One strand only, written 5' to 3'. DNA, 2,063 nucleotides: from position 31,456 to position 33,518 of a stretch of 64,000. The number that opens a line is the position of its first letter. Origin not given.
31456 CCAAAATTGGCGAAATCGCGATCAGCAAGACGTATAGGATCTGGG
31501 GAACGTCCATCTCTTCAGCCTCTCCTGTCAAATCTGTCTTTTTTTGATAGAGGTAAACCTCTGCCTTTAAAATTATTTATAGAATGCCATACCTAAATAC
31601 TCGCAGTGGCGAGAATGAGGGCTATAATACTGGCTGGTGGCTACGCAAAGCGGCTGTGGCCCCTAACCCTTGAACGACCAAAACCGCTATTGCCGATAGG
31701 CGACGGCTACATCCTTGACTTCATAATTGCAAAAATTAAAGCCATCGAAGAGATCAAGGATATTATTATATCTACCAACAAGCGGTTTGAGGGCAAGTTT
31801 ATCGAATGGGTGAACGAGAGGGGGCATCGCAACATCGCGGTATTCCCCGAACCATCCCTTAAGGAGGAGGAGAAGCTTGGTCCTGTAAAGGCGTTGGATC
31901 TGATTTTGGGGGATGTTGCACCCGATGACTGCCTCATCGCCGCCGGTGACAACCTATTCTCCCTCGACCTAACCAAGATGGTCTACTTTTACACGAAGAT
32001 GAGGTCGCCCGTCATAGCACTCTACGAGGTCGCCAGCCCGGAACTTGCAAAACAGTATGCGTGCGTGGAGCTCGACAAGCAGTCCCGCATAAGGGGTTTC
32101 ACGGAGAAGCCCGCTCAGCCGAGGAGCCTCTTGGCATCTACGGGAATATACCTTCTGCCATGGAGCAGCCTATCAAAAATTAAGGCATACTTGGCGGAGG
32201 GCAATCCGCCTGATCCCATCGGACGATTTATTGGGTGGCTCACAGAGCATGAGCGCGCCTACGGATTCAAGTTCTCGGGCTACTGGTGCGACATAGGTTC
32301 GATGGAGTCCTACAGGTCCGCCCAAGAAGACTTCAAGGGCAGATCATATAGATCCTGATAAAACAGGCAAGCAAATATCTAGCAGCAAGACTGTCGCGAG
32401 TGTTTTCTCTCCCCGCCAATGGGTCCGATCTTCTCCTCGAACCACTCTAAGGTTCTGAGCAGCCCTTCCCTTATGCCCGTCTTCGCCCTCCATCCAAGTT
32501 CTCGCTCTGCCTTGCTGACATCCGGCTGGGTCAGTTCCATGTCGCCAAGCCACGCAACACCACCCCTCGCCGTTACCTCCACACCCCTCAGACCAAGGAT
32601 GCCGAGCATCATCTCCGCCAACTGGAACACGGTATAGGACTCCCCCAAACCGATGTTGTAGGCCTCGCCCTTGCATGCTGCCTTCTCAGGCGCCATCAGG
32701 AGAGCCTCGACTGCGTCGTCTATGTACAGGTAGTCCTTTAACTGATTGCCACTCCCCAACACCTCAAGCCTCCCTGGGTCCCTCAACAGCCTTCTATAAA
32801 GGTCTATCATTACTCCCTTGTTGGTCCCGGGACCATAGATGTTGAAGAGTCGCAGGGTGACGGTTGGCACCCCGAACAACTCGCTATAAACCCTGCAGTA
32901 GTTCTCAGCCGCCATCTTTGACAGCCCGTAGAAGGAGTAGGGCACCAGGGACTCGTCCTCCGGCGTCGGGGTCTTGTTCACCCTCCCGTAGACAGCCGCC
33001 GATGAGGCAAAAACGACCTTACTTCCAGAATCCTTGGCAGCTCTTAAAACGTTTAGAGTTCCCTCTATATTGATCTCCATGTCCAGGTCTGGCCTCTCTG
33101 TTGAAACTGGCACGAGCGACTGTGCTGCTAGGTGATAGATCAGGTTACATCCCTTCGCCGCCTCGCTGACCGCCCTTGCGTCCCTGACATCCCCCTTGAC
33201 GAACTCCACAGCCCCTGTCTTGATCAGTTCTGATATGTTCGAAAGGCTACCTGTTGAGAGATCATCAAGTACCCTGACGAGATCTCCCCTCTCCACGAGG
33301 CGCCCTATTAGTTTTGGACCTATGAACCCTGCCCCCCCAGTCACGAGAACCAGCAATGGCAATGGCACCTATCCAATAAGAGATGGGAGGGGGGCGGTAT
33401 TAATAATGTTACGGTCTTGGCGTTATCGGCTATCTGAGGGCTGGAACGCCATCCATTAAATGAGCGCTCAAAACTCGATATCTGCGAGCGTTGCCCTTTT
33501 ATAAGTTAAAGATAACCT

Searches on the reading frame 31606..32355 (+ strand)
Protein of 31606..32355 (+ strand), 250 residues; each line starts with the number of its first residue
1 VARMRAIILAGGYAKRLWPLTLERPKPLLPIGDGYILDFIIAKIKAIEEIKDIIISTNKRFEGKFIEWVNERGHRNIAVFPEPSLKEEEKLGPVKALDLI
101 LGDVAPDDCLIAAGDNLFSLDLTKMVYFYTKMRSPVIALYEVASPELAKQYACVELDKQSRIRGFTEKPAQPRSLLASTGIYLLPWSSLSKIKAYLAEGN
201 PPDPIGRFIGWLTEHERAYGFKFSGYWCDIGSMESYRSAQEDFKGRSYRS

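Call 38: search_protein_families(library=pfam, proteins=[window:31606-32355:+], max_evalue=0.00001)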
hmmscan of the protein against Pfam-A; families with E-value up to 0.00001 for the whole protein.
window:31606-32355:+ (250 aa): 2 families
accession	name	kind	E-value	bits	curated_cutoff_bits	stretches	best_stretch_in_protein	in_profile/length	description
PF00483.29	NTP_transferase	-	8.4e-38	130.8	21.2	1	6-242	2-241/245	Nucleotidyl transferase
PF12804.13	NTP_transf_3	-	8.2e-08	33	27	1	6-118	1-98/160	MobA-like NTP transferase domain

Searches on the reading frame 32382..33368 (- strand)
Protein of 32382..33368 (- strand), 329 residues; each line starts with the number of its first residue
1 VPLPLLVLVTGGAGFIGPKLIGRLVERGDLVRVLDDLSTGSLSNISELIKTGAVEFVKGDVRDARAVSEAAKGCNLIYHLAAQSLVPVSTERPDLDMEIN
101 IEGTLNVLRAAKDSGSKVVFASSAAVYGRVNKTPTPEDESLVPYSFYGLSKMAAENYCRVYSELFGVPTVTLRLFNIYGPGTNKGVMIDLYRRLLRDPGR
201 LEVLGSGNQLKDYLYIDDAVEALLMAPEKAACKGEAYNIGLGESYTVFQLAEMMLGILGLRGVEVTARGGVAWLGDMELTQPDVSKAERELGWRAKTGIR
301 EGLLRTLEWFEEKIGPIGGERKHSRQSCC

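Call 38: search_protein_families(library=pfam, proteins=[window:32382-33368:-], max_evalue=0.00001)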
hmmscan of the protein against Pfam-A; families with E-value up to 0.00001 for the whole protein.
window:32382-33368:- (329 aa): 7 families
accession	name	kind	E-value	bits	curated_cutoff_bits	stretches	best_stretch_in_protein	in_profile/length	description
PF01370.27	Epimerase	-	3e-56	191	20.9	1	7-240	1-240/240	NAD dependent epimerase/dehydratase family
PF16363.11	GDP_Man_Dehyd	-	2.5e-54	185.4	27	1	8-303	1-329/332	GDP-mannose 4,6 dehydratase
PF01073.25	3Beta_HSD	-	1.3e-26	93.7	22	1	8-228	1-230/280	3-beta hydroxysteroid dehydrogenase/isomerase family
PF02719.21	Polysacc_synt_2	-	2.2e-18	66.9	20.2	1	7-261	1-250/293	Polysaccharide biosynthesis protein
PF04321.23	RmlD_sub_bind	-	1.5e-15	57.4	27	1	7-255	3-228/287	RmlD substrate binding domain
PF07993.18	NAD_binding_4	-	2.1e-10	40.6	20.1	1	9-187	1-216/258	Male sterility protein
PF13460.12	NAD_binding_10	-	1.9e-08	34.8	27.2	1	11-159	1-132/184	NAD(P)H-binding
